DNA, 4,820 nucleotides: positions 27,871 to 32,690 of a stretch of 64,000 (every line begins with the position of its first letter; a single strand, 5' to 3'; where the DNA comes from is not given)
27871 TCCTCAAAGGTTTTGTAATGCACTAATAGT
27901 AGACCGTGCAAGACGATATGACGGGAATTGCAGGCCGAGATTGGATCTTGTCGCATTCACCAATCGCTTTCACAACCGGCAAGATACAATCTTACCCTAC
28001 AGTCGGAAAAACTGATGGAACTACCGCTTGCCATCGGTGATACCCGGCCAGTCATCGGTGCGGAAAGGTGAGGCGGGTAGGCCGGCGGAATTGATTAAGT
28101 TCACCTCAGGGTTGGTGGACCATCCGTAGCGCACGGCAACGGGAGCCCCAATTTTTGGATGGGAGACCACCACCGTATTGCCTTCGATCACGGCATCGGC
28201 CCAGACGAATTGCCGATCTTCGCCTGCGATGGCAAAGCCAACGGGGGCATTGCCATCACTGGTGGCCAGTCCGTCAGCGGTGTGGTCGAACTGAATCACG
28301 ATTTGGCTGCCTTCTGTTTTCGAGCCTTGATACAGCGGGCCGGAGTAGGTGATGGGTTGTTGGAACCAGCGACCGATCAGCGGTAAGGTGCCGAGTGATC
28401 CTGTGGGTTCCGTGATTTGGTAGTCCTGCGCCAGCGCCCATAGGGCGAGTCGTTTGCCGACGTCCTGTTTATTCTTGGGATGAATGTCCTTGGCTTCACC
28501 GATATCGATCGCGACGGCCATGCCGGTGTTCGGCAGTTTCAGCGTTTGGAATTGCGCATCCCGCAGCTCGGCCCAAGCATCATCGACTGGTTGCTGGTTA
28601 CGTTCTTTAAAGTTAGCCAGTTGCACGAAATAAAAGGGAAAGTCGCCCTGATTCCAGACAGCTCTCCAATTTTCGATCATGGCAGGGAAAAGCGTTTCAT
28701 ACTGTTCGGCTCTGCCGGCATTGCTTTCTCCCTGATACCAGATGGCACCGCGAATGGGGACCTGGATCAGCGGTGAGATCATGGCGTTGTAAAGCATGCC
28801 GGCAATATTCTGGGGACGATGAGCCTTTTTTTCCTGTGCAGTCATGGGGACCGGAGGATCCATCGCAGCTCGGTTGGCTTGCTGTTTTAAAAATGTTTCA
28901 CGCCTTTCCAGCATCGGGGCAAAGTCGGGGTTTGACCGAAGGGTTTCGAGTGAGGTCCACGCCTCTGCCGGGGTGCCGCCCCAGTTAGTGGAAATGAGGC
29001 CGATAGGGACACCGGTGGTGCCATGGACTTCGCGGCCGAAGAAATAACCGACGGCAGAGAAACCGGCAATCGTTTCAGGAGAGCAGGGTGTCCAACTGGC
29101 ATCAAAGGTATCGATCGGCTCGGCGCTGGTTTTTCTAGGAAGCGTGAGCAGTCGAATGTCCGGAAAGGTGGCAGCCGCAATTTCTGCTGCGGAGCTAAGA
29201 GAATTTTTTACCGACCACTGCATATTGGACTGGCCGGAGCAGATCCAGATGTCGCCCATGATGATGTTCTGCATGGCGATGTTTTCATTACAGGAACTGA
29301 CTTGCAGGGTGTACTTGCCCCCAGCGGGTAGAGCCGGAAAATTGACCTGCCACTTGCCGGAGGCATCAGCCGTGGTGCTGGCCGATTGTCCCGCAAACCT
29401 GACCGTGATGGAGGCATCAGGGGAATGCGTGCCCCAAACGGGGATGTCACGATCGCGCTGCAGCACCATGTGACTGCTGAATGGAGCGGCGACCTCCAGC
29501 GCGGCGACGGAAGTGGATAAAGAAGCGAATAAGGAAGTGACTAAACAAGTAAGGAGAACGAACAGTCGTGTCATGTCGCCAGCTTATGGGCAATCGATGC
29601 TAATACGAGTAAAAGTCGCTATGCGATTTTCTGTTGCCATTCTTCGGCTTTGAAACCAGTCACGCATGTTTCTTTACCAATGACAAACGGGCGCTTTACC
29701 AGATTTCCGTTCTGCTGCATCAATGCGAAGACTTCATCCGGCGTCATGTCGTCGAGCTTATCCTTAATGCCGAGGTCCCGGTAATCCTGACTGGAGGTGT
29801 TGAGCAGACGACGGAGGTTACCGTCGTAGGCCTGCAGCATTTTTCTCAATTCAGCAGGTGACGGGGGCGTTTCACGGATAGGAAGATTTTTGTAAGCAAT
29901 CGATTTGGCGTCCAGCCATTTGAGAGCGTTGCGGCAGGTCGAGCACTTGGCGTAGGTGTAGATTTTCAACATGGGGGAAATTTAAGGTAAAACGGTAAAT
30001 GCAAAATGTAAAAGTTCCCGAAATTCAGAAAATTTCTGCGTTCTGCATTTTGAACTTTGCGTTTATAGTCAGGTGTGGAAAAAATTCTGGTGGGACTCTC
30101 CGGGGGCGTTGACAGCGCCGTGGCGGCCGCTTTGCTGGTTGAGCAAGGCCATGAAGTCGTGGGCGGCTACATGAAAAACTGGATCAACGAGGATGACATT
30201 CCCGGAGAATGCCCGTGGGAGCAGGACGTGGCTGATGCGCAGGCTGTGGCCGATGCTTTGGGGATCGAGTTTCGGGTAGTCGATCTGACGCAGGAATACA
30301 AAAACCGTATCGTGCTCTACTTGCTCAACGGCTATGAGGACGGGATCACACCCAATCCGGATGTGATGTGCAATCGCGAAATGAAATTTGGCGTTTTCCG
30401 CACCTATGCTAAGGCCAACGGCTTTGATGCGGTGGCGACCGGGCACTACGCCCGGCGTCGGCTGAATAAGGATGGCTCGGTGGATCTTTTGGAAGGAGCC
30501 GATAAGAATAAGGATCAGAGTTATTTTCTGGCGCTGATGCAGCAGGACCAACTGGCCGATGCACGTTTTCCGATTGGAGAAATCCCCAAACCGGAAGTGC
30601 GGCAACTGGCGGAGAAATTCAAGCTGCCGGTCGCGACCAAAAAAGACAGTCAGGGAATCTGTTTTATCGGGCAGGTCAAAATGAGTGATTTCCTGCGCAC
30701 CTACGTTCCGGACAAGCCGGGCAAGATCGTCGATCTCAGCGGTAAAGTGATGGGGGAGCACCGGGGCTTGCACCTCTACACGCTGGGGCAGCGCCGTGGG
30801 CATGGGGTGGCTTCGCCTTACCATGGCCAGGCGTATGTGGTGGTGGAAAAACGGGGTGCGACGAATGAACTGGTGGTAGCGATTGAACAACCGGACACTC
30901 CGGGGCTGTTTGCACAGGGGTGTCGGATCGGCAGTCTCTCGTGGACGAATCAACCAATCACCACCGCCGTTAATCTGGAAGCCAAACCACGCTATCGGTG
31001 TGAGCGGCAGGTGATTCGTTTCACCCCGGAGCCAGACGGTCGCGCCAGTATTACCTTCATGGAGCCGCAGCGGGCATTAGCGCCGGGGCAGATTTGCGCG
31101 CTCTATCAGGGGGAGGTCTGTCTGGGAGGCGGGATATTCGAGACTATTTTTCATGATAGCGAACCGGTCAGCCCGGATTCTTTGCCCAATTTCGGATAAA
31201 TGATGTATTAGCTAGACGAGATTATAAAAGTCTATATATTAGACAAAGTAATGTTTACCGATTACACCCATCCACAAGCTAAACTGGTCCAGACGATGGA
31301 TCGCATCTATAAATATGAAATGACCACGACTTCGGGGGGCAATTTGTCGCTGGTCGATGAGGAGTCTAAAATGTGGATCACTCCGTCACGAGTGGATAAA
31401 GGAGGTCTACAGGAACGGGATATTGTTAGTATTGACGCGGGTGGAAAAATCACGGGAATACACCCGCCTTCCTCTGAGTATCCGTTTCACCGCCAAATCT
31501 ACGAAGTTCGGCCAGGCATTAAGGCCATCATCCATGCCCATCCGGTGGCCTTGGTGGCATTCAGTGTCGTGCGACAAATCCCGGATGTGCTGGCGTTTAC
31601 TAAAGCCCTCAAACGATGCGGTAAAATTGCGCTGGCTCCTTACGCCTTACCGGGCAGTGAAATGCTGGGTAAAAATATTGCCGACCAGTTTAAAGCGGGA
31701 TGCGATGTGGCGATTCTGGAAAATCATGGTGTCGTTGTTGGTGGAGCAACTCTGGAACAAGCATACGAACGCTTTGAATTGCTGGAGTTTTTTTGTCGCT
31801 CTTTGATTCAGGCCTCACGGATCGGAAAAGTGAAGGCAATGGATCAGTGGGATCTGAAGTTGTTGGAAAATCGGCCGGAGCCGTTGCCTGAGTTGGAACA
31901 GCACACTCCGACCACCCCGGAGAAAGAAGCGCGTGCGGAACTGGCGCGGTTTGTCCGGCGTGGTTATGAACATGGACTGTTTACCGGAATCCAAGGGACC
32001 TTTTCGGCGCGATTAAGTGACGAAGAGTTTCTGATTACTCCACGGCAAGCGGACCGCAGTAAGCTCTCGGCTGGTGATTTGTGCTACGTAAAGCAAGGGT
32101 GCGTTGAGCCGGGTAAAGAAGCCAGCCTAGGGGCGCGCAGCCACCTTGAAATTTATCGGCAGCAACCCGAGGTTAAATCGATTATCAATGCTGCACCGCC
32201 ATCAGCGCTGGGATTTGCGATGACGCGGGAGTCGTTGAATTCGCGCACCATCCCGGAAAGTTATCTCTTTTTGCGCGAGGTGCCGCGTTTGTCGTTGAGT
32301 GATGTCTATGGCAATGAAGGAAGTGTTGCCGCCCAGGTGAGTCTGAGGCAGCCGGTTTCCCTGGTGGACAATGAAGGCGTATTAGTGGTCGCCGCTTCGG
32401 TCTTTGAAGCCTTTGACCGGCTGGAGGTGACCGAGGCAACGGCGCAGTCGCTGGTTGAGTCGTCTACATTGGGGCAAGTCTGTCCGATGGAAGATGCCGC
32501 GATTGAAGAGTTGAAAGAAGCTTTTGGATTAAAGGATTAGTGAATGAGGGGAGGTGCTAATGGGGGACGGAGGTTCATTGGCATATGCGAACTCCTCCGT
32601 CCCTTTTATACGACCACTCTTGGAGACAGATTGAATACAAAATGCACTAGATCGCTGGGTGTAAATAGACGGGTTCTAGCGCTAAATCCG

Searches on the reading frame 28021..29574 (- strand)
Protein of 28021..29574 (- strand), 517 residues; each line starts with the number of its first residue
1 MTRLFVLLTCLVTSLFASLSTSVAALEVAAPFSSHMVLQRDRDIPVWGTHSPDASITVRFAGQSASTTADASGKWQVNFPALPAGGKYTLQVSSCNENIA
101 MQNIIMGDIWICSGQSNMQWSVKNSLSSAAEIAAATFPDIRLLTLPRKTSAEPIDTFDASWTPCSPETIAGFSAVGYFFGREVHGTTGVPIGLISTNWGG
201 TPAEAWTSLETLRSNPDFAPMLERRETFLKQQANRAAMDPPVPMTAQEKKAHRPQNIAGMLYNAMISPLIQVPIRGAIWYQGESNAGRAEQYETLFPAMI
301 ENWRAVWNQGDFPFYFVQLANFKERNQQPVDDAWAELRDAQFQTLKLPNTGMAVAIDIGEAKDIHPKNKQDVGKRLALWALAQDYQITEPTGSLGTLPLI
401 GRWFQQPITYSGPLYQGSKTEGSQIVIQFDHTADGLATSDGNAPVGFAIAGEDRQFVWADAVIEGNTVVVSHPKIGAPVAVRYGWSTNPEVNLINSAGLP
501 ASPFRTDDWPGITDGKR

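Call 16: search_protein_families(library=pfam, proteins=[window:28021-29574:-])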
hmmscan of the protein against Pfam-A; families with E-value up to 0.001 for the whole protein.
window:28021-29574:- (517 aa): 1 family
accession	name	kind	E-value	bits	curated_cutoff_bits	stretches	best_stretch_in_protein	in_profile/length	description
PF03629.24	SASA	-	3.6e-21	76.3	24.8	2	260-377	103-221/226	Carbohydrate esterase, sialic acid-specific acetylesterase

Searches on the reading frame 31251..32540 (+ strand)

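Call 88: search_protein_families(library=pfam, proteins=[window:31251-32540:+], max_evalue=0.001)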
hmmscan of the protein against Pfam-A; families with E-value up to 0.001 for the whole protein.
window:31251-32540:+ (429 aa): 1 family
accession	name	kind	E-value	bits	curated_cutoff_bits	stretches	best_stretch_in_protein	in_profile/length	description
PF00596.27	Aldolase_II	-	2.6e-70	236.5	22.2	2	11-184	2-181/183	Class II Aldolase and Adducin N-terminal domain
